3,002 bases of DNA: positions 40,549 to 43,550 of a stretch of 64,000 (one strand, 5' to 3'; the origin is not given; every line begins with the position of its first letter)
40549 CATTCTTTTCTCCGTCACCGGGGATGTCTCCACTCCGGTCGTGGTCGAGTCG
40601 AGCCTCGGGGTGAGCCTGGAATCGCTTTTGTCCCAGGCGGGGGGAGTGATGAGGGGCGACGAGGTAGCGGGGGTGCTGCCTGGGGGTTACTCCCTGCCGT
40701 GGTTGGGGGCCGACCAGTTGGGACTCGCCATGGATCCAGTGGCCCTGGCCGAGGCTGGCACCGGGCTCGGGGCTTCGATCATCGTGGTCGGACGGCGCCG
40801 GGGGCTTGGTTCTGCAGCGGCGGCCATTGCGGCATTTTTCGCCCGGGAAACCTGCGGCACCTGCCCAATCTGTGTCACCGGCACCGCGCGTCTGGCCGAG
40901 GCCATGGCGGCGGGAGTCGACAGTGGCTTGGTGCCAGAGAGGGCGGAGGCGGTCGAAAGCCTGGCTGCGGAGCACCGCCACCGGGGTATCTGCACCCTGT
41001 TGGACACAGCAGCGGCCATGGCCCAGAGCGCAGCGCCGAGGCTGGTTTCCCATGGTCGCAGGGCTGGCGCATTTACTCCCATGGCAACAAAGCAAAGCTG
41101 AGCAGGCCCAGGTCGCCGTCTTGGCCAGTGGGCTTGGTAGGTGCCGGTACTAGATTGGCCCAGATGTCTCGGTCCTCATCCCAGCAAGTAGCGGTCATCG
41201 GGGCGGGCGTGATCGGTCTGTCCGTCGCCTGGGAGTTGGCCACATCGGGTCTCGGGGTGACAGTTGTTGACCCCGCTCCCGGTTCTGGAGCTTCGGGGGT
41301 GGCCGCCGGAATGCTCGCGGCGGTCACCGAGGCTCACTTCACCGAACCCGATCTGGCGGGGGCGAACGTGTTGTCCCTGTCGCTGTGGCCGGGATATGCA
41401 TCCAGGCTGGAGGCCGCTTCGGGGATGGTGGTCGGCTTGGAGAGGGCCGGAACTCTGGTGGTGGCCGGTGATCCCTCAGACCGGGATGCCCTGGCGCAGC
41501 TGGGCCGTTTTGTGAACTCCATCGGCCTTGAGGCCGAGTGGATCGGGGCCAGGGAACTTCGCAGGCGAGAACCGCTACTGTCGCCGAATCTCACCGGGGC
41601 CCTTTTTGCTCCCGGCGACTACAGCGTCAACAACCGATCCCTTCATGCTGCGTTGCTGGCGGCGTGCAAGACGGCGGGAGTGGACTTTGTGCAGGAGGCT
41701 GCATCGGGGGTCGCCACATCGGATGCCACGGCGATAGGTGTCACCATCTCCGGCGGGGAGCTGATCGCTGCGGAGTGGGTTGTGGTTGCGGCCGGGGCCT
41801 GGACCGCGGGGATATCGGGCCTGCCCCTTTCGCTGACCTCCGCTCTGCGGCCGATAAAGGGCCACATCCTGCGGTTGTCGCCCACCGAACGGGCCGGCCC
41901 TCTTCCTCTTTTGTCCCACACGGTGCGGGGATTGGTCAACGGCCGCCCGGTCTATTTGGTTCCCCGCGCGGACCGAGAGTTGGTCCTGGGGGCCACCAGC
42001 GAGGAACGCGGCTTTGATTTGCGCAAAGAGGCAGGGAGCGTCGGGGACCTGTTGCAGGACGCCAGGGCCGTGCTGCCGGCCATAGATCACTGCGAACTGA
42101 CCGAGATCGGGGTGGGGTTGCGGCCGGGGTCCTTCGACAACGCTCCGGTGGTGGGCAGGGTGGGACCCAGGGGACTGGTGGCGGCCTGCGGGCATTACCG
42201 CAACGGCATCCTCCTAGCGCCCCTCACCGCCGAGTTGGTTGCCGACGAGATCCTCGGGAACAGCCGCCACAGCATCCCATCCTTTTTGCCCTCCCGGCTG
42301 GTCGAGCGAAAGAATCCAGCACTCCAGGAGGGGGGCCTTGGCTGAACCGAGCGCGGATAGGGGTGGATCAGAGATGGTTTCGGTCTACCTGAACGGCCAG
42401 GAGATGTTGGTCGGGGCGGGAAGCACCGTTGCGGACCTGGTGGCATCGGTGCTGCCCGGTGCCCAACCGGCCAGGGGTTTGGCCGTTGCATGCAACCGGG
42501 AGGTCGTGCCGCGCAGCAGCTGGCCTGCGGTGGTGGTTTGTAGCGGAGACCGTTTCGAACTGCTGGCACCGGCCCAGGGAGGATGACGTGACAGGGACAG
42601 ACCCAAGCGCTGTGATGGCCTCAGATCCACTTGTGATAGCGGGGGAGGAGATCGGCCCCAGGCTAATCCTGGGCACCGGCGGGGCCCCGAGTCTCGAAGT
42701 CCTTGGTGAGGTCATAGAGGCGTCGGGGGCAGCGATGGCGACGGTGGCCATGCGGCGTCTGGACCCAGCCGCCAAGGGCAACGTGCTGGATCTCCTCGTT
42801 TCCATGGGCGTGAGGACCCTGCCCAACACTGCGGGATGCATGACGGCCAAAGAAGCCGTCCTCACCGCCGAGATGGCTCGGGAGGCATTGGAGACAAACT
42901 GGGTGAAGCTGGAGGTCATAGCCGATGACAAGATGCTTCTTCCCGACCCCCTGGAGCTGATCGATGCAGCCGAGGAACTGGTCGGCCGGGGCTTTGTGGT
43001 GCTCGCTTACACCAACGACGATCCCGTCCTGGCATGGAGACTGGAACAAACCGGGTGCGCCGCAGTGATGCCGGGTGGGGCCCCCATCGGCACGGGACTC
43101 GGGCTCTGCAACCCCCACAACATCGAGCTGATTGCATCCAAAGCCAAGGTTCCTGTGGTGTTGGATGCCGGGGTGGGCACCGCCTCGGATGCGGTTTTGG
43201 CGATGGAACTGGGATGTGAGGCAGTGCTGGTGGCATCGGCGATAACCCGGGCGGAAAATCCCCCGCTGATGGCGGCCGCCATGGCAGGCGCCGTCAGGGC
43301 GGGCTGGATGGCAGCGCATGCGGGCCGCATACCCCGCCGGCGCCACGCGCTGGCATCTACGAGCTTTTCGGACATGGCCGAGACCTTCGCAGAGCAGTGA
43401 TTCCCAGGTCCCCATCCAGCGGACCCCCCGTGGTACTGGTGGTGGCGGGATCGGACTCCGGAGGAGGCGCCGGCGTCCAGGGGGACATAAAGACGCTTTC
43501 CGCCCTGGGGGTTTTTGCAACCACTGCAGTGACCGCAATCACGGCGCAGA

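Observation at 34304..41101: Oxalate-oxidoreductase-like OFOR coupled to an orphan NuoF-like flavoprotein, divergent from an OFA-family transporter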

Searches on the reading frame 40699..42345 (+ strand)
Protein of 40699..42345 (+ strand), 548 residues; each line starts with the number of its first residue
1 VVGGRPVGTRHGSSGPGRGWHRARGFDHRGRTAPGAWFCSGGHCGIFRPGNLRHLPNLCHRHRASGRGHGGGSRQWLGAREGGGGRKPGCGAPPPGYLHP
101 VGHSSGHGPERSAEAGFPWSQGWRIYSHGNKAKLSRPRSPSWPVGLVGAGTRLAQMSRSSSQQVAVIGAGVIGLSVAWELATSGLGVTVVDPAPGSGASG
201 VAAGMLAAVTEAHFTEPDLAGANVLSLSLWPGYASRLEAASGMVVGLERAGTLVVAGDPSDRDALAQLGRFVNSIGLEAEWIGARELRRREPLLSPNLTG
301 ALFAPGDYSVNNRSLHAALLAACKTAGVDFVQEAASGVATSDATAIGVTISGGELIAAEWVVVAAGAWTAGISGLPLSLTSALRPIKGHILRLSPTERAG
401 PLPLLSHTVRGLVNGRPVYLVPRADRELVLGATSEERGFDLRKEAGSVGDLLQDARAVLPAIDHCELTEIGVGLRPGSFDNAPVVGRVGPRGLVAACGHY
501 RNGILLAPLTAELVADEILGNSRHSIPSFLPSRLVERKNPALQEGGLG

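Call 13: search_protein_families(library=pfam, proteins=[window:40699-42345:+], max_evalue=0.001)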
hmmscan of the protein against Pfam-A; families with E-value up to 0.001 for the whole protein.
window:40699-42345:+ (548 aa): 5 families
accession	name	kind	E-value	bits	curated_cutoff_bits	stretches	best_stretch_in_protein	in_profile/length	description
PF01266.30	DAO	-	3.1e-67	228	27.9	1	164-516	2-352/353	FAD dependent oxidoreductase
PF05834.18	Lycopene_cycl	-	5.9e-09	35.9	23.4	1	309-368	83-142/380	Lycopene cyclase protein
PF07992.20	Pyr_redox_2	-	2.3e-06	27.7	26.1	1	159-196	142-177/291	Pyridine nucleotide-disulphide oxidoreductase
PF02737.24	3HCDH_N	-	0.00037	20.9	22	1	163-196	1-34/180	3-hydroxyacyl-CoA dehydrogenase, NAD binding domain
PF13450.12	NAD_binding_8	-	0.00063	20.4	21.9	0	166-197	1-32/68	NAD(P)-binding Rossmann-like domain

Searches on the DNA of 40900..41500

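Call 92: search_rna_families(source=window, start=40900, end=41500, threshold=evalue, max_evalue=5)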
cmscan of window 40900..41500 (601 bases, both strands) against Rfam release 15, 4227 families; matches with E-value up to 5: 0.
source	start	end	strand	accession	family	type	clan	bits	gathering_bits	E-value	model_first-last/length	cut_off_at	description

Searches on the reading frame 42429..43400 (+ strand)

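Call 13: search_protein_families(library=pfam, proteins=[window:42429-43400:+], max_evalue=0.001)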
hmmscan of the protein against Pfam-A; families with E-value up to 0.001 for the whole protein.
window:42429-43400:+ (323 aa): 2 families
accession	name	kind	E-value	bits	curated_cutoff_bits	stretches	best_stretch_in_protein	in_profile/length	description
PF05690.20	ThiG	-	2.4e-96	322.3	23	1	70-311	2-246/247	Thiazole biosynthesis protein ThiG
PF01070.24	FMN_dh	-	0.00041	19.9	24.9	0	237-271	270-304/350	FMN-dependent dehydrogenase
